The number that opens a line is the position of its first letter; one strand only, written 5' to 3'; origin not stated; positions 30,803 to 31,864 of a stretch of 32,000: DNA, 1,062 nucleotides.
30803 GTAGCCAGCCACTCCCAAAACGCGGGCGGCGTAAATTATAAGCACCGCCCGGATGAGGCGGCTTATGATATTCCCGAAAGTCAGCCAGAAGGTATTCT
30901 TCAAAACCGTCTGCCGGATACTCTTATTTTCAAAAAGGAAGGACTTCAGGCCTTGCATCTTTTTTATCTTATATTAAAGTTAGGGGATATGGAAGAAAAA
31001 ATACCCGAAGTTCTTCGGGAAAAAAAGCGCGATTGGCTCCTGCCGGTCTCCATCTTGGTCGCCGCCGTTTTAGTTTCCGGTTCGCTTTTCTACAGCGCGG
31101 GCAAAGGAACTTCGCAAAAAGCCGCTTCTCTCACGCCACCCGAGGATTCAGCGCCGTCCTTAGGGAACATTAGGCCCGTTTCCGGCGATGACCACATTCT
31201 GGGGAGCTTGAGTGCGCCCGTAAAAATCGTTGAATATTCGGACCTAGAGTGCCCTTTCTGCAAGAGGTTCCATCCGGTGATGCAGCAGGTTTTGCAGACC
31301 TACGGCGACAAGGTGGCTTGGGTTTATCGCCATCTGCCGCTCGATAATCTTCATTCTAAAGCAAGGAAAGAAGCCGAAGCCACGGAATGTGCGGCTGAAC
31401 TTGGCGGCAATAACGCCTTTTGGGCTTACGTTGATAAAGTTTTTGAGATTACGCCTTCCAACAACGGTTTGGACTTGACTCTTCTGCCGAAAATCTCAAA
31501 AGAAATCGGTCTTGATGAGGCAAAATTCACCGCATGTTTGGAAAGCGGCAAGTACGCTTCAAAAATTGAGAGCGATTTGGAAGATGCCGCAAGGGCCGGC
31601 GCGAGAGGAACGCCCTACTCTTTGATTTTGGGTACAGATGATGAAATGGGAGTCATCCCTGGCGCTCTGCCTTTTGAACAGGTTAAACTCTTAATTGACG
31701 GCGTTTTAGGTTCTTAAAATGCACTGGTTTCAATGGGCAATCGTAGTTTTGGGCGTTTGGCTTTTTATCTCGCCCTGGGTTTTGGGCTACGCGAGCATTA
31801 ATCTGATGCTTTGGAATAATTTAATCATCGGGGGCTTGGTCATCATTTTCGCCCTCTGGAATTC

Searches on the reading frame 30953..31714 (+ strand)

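Call 13: search_protein_families(library=pfam, proteins=[window:30953-31714:+], max_evalue=0.001)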
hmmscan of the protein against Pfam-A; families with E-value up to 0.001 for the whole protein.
window:30953-31714:+ (254 aa): 3 families
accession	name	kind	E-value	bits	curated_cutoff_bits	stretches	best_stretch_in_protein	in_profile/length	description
PF13462.12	Thioredoxin_4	-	5.7e-21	75.9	23.2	1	78-225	3-145/165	Thioredoxin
PF01323.26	DSBA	-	7.9e-15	55.6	25.6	2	178-246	125-188/191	DSBA-like thioredoxin domain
PF13098.12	Thioredoxin_2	-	7.2e-07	30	27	1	93-245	10-101/104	Thioredoxin-like domain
